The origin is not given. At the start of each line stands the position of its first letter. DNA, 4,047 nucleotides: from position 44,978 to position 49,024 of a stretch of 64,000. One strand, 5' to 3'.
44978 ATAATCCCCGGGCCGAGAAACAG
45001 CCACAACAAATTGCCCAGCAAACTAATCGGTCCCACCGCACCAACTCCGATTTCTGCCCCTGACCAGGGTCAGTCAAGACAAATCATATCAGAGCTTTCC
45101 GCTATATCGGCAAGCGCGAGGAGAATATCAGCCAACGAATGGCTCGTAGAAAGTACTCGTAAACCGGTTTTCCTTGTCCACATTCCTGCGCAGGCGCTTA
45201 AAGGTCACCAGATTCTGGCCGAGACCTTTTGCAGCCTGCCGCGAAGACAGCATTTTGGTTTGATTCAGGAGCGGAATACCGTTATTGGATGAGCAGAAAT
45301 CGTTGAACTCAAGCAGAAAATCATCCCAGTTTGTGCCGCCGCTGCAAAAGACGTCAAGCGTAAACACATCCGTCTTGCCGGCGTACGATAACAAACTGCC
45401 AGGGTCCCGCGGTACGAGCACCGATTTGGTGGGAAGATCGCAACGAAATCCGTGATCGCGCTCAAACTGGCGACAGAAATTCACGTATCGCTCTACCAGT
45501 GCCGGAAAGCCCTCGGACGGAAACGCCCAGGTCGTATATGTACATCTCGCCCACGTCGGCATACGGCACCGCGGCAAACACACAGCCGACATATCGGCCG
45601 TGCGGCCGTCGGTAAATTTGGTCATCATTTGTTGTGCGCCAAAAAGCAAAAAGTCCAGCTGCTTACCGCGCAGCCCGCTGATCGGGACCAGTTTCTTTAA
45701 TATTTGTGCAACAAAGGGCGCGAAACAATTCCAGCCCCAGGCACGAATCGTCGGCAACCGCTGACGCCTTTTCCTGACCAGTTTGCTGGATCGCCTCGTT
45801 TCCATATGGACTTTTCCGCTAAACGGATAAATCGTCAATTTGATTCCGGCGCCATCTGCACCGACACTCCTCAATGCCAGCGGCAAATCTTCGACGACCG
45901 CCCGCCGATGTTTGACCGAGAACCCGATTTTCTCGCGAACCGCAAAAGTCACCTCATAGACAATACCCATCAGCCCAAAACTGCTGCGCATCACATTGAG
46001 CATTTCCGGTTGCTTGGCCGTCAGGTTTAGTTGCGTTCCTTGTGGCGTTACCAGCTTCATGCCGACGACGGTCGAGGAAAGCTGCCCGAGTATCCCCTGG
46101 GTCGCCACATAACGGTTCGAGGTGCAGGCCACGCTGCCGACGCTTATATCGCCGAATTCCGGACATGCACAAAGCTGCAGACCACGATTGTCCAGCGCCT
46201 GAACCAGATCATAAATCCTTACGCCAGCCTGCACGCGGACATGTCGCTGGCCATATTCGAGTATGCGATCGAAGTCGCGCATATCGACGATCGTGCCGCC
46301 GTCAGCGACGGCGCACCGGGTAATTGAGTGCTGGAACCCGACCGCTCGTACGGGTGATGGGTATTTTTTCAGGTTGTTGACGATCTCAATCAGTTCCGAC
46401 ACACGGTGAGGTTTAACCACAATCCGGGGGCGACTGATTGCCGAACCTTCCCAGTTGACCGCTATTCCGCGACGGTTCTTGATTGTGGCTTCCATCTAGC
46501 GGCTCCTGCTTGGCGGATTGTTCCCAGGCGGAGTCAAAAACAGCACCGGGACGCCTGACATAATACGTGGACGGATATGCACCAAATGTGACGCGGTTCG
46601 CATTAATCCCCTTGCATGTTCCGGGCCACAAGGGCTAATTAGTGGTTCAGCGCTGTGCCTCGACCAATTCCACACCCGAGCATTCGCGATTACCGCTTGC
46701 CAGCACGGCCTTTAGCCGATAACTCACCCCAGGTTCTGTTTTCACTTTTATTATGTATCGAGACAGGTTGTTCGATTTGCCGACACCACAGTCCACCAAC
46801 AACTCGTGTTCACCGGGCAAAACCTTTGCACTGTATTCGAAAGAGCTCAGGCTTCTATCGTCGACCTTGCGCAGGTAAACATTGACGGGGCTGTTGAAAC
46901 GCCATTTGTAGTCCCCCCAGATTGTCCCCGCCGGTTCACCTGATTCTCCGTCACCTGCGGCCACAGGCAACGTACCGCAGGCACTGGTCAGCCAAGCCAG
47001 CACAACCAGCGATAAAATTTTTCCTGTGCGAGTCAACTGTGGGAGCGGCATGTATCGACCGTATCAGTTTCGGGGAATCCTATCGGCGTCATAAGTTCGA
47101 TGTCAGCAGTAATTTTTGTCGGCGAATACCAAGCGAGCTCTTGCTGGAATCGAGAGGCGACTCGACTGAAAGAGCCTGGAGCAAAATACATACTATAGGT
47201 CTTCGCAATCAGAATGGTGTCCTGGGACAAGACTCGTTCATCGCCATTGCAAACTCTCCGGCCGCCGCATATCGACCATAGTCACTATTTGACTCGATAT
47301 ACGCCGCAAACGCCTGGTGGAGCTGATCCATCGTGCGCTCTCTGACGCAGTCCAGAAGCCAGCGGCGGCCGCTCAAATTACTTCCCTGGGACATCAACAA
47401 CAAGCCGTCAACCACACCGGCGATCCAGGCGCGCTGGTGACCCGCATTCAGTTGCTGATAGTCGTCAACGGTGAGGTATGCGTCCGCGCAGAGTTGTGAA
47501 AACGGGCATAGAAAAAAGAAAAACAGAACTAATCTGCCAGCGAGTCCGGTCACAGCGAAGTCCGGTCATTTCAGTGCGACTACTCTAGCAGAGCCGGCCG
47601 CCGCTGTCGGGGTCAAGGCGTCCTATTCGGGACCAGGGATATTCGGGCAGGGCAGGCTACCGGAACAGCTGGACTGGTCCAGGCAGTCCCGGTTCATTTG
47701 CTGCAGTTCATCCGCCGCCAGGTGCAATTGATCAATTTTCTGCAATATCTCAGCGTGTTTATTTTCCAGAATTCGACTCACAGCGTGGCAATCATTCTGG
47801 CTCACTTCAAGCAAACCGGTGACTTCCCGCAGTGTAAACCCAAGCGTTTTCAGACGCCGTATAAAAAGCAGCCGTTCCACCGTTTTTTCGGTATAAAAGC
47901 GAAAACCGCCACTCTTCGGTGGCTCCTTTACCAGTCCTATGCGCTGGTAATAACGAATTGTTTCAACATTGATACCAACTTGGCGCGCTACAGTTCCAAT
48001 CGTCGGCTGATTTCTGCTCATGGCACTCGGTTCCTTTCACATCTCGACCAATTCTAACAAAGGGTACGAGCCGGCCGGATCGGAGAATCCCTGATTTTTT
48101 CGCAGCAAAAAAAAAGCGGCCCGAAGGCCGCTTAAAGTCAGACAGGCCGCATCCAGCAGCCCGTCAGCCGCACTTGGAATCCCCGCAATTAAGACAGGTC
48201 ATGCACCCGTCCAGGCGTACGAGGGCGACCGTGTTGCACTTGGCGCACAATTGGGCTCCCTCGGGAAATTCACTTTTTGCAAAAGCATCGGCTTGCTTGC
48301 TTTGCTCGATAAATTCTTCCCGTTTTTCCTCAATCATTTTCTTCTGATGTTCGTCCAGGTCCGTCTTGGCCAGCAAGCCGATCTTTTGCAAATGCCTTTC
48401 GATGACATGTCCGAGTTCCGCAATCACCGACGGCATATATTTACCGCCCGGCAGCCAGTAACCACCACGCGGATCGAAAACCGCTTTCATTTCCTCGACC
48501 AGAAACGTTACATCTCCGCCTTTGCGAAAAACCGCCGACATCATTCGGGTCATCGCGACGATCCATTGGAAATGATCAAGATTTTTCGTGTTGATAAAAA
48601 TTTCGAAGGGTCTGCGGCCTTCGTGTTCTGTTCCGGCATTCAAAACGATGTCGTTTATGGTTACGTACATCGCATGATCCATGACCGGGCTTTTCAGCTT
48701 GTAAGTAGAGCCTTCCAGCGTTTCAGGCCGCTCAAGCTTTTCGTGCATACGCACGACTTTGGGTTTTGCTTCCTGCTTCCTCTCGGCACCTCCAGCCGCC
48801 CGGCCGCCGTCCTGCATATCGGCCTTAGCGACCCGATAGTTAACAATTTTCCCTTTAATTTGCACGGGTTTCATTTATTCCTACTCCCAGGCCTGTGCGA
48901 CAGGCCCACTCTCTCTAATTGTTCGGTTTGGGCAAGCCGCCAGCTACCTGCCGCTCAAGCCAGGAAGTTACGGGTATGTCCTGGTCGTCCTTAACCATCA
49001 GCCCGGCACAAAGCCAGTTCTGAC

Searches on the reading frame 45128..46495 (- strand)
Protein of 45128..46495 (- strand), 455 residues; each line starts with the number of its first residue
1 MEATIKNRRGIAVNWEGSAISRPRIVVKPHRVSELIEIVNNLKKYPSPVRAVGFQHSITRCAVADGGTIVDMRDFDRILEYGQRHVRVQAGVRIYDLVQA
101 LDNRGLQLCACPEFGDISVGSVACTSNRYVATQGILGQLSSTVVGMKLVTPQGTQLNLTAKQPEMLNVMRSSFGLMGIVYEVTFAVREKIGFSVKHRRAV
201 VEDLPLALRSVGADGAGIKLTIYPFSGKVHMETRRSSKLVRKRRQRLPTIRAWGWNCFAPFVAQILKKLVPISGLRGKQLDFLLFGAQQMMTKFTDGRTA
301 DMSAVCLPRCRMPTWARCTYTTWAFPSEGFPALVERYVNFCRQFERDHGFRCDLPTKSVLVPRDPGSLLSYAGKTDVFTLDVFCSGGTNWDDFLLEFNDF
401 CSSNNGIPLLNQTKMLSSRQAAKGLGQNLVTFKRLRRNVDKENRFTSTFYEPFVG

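Call 21: search_protein_families(library=pfam, proteins=[window:45128-46495:-], max_evalue=0.00001)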
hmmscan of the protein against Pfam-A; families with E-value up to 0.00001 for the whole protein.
window:45128-46495:- (455 aa): 1 family
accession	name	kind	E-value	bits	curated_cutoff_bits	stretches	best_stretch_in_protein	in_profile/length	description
PF01565.28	FAD_binding_4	-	4.1e-21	75.6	26.4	1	23-158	1-138/139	FAD binding domain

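Call 27: search_protein_families(library=ncbifam, proteins=[window:45128-46495:-], max_evalue=1e-8)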
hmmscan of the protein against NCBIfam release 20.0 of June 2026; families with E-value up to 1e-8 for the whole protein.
window:45128-46495:- (455 aa): 5 families
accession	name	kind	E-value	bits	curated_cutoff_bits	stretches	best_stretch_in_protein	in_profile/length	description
TIGR01679.1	bact_FAD_ox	subfamily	1.5e-26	93.3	292.25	1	14-244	3-230/419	FAD-linked oxidoreductase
TIGR01678.1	FAD_lactone_ox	subfamily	1.2e-19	70.6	396.8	1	14-232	6-224/438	sugar 1,4-lactone oxidase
TIGR01676.1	GLDHase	equivalog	4.5e-16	58.8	458.25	1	12-192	51-231/541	L-galactonolactone dehydrogenase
TIGR01677.1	pln_FAD_oxido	subfamily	5.4e-14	51.6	383.1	1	24-203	35-228/560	FAD-dependent oxidoreductase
NF053785.1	DcplphribOxDprE1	equivalog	7.6e-09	35.3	500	0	26-188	18-182/449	decaprenylphosphoryl-beta-D-ribose oxidase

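Call 28: find_related_loci(query=window:45128-46495:-, collection=genome_contigs, flank=1500)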
Query window:45128-46495:- (455 aa) in genome_contigs; peptide patterns used: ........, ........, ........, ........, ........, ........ (x = any residue, [..] = any of these).
24 stretches matched a pattern; 5 encode a relative of the query (tblastn E <= 1e-3); 5 distinct loci.
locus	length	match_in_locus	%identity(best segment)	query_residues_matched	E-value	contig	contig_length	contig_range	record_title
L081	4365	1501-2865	72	1-455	0e+0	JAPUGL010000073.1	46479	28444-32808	MAG: Gammaproteobacteria bacterium isolate A5-S04_220 A5-S04_220_cg73, whole genome shotgun sequence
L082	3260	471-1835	72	1-455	0e+0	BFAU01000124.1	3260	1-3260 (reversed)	Bacterium MnTg04 DNA, NODE_282_124, whole genome shotgun sequence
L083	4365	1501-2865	70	1-455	0e+0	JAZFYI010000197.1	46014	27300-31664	MAG: Gammaproteobacteria bacterium isolate MT5bin.26 MT5bin.26_197, whole genome shotgun sequence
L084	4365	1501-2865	70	1-455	0e+0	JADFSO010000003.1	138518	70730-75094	MAG: Proteobacteria bacterium isolate B92T3L11 B92T3L11_NODE27, whole genome shotgun sequence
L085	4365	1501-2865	69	1-455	0e+0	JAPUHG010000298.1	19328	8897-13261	MAG: Gammaproteobacteria bacterium isolate KW1-S05_53 KW1-S05_53_cg298, whole genome shotgun sequence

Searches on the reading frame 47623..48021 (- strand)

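Call 27: search_protein_families(library=ncbifam, proteins=[window:47623-48021:-], max_evalue=1e-8)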
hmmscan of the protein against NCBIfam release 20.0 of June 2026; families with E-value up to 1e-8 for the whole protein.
window:47623-48021:- (132 aa): 10 families
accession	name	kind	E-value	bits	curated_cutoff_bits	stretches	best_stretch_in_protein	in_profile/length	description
TIGR02051.1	MerR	equivalog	9e-31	106.7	150.85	1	7-119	1-115/124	mercury resistance transcriptional regulator MerR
NF007069.0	PRK09514.1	equivalog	1.2e-21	77.1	143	1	8-116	4-117/141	Zn(2+)-responsive transcriptional regulator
TIGR02047.1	CadR-PbrR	equivalog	2.4e-21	76.1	151.45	1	8-118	3-117/127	Cd(II)/Pb(II)-responsive transcriptional regulator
TIGR02044.1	CueR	equivalog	9.4e-20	71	147.4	1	8-116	3-115/127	Cu(I)-responsive transcriptional regulator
TIGR02043.1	ZntR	equivalog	2.1e-19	70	167.95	1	8-117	4-118/131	Zn(2+)-responsive transcriptional regulator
NF010315.0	PRK13752.1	subfamily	1.4e-18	67.3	261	1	6-126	8-127/144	mercury resistance transcriptional regulator MerR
NF041849.1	trans_regNmlR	equivalog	7.6e-13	48.6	175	1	8-108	3-107/117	stress response transcriptional regulator NmlR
NF007590.0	PRK10227.1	equivalog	2.2e-12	47.2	244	1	8-119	3-118/135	Cu(I)-responsive transcriptional regulator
TIGR01950.1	SoxR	equivalog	1.1e-10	41.4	116.9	1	7-120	3-121/142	redox-sensitive transcriptional activator SoxR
NF047375.1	HeatShock_HspR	equivalog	5.8e-10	39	105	1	7-78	5-77/92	heat shock protein transcriptional repressor HspR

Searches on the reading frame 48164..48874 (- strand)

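Call 21: search_protein_families(library=pfam, proteins=[window:48164-48874:-], max_evalue=0.00001)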
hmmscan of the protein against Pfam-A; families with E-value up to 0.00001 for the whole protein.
window:48164-48874:- (236 aa): 1 family
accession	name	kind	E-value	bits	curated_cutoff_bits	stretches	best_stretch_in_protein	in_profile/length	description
PF12637.14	TSCPD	-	2.7e-09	37.6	22.8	1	57-162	2-88/88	TSCPD domain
